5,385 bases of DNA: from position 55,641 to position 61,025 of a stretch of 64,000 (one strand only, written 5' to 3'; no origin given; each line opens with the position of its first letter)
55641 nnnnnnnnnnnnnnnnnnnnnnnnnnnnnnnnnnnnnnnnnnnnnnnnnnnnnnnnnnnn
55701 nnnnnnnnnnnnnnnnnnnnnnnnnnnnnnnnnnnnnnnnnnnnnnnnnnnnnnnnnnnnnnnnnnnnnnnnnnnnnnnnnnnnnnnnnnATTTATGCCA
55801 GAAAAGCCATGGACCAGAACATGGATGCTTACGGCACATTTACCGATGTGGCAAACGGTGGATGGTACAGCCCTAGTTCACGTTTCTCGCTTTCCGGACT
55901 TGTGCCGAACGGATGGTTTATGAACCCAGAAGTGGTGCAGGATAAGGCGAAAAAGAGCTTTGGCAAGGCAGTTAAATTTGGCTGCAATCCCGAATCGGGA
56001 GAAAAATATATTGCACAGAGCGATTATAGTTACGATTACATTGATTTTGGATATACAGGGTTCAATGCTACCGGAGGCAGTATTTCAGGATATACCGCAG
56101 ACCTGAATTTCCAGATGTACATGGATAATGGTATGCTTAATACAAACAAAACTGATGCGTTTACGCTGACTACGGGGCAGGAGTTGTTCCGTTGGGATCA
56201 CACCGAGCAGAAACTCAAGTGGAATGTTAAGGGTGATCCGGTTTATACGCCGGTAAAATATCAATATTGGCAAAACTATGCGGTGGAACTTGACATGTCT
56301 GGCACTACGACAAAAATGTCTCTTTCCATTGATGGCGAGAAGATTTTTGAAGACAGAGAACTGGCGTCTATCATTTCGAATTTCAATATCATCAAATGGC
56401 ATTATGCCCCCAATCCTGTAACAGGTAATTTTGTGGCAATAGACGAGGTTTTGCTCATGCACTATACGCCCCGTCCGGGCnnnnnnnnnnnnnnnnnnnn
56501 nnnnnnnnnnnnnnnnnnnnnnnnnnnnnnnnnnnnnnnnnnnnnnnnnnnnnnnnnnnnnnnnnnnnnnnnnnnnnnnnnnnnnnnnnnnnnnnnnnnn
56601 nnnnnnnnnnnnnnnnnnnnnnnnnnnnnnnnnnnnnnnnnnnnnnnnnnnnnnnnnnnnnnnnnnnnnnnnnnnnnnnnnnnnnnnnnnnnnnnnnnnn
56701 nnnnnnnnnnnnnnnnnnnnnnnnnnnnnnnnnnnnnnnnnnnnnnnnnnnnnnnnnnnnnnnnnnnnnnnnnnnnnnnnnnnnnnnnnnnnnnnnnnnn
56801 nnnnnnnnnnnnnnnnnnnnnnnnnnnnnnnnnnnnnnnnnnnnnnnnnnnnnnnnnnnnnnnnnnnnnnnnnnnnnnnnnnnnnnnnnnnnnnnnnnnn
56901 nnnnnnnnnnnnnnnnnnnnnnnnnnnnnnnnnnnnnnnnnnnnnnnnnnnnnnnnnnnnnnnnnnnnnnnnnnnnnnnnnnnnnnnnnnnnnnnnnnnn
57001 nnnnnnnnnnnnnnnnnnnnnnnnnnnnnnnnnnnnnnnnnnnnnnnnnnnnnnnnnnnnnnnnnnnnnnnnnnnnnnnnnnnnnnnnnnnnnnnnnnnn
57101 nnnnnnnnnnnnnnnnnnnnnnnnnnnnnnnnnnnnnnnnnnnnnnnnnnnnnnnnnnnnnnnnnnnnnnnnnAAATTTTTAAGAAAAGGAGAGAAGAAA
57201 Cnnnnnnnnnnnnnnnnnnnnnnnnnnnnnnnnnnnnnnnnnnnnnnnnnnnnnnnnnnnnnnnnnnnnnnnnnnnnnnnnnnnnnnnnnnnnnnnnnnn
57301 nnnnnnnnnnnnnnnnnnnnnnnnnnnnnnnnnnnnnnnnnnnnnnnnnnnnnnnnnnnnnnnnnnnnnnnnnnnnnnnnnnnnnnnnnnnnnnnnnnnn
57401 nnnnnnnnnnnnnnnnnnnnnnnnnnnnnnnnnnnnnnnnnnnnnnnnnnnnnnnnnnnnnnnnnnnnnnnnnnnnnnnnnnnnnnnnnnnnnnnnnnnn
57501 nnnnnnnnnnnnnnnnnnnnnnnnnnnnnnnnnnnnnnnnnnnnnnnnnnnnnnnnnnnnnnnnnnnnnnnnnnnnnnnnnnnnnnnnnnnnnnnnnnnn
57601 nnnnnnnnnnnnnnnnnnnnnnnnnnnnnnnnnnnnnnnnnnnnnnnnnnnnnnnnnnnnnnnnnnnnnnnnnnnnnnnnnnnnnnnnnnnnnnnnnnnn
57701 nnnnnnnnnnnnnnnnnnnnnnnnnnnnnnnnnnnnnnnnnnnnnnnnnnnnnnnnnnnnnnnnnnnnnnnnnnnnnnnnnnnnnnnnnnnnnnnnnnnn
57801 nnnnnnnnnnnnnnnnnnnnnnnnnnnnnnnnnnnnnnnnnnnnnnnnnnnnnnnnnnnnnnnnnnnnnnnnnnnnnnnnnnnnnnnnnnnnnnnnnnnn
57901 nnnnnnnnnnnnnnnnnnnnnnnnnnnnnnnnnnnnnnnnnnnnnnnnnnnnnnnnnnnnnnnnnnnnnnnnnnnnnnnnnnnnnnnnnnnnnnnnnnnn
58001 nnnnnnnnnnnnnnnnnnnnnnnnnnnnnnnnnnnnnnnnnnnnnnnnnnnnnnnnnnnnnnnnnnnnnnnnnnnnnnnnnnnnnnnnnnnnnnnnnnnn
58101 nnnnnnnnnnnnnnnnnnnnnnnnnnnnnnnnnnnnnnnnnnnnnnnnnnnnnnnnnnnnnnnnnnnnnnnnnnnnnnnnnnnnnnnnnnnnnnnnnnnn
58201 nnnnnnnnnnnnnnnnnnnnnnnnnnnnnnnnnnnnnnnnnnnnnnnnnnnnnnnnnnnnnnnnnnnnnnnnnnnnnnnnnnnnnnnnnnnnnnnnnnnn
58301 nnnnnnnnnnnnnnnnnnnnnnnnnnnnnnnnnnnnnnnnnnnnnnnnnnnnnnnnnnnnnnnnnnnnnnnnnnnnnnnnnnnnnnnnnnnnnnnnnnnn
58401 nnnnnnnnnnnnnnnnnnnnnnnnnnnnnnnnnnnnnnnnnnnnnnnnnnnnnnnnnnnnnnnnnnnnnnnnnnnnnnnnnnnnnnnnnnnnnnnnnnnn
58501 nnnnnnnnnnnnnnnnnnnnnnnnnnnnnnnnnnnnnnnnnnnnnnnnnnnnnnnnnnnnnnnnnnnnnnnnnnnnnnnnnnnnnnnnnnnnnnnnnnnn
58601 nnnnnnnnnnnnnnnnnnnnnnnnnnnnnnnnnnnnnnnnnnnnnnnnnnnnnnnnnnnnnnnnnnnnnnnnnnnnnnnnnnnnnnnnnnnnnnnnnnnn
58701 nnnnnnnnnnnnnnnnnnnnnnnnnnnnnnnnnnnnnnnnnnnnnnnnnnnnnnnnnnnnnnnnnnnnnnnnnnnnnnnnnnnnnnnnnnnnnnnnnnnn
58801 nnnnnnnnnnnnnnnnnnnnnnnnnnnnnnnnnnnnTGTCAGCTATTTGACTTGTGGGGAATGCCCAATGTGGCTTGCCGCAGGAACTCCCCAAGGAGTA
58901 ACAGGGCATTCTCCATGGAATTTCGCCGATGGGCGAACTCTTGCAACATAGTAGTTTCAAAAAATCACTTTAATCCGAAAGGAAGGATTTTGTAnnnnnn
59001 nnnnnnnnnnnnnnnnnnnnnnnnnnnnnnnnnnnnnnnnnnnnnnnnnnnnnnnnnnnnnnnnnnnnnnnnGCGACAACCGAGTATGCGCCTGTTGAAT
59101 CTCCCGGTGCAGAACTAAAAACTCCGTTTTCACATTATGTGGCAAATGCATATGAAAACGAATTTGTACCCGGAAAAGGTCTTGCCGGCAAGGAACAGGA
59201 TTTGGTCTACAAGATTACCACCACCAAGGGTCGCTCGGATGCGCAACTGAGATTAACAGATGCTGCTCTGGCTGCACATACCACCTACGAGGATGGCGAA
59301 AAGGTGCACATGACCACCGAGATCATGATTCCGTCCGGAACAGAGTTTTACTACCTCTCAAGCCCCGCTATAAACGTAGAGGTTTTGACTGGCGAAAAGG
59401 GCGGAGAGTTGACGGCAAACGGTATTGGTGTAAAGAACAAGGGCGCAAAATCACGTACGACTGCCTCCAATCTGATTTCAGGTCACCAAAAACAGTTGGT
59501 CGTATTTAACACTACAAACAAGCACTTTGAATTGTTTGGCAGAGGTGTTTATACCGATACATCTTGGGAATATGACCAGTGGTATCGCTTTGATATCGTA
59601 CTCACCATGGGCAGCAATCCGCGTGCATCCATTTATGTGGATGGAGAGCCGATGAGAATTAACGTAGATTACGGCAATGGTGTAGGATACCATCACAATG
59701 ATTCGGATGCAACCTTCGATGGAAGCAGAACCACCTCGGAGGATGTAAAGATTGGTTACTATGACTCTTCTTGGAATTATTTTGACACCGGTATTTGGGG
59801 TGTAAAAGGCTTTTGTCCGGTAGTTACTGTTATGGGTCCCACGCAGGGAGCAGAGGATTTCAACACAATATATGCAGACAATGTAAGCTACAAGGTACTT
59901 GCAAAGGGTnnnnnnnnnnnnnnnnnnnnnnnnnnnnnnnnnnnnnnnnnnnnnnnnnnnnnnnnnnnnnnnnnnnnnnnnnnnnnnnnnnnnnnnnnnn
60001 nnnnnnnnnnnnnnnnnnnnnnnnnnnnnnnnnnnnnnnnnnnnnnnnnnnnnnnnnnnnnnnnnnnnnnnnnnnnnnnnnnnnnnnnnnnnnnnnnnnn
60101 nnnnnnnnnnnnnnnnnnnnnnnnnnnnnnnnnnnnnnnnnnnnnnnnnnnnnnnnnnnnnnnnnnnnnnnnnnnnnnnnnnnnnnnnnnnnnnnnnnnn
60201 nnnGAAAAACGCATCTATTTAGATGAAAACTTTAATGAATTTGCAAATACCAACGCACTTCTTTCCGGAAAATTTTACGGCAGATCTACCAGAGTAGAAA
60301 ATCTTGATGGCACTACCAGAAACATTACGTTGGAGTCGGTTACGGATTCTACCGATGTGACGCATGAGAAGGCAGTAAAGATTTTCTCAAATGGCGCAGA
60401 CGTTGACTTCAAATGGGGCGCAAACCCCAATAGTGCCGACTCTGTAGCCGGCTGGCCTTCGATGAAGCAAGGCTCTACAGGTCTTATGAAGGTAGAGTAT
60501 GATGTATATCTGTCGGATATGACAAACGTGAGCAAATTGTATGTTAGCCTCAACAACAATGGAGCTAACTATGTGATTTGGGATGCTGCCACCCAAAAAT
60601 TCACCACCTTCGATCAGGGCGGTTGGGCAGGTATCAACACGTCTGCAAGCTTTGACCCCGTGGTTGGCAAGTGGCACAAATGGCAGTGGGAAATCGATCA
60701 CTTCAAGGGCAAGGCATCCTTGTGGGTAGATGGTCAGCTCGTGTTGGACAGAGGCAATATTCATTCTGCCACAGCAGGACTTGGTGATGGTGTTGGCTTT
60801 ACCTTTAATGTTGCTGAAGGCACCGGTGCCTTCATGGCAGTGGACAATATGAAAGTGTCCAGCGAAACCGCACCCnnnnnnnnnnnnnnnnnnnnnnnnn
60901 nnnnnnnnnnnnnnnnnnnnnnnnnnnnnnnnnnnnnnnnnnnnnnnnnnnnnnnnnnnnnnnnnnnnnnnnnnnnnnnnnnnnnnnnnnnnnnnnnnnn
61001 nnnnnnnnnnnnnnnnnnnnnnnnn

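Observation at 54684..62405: Expanded family of LamG-like modules in two paralogous giant secreted proteins with no catalytic domain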

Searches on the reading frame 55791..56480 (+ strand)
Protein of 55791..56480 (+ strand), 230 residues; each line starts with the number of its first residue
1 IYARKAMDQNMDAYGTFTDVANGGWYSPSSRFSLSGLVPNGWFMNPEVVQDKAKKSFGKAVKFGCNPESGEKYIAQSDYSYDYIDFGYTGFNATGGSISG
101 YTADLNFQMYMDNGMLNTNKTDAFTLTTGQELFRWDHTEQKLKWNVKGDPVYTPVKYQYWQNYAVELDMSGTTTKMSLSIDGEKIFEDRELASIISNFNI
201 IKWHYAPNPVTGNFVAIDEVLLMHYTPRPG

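Call 57: search_protein_families(library=pfam, proteins=[window:55791-56480:+], max_evalue=5)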
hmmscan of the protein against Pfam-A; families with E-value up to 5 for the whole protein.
window:55791-56480:+ (230 aa): 3 families
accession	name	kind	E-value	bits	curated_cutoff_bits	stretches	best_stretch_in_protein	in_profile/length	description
PF18271.8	GH131_N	-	0.0017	18.6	23.1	1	120-185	129-196/255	Glycoside hydrolase 131 catalytic N-terminal domain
PF05963.17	Cytomega_US3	-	0.018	15.2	25.8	1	94-155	60-123/212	Cytomegalovirus US3 protein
PF22585.3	Sialidase-like_CBM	-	0.12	12.8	27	1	125-187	62-124/156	Sialidase-like, CBM domain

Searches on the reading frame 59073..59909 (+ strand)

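Call 57: search_protein_families(library=pfam, proteins=[window:59073-59909:+], max_evalue=5)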
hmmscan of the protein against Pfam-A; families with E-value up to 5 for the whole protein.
window:59073-59909:+ (279 aa): 2 families
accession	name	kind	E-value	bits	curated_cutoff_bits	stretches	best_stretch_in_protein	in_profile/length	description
PF22925.3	TS_C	-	0.038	14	27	1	138-201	97-160/202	Trans-sialidase, C-terminal domain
PF22820.2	TcaA_3rd_4th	-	0.51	10.8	27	1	181-237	9-71/73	TcaA protein 3rd/4th domain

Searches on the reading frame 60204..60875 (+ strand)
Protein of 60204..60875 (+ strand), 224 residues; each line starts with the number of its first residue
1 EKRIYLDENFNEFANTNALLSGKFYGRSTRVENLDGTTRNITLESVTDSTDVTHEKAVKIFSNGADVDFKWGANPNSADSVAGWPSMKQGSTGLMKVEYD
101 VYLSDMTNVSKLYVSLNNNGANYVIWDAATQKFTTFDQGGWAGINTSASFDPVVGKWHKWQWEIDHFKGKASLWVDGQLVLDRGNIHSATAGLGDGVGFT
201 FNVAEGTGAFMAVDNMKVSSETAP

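Call 57: search_protein_families(library=pfam, proteins=[window:60204-60875:+], max_evalue=5)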
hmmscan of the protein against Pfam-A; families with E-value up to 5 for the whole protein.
window:60204-60875:+ (224 aa): 1 family
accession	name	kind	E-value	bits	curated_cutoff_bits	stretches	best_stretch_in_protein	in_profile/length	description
PF14099.13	Polysacc_lyase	-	0.02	15.2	29.9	1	147-190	135-181/210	Polysaccharide lyase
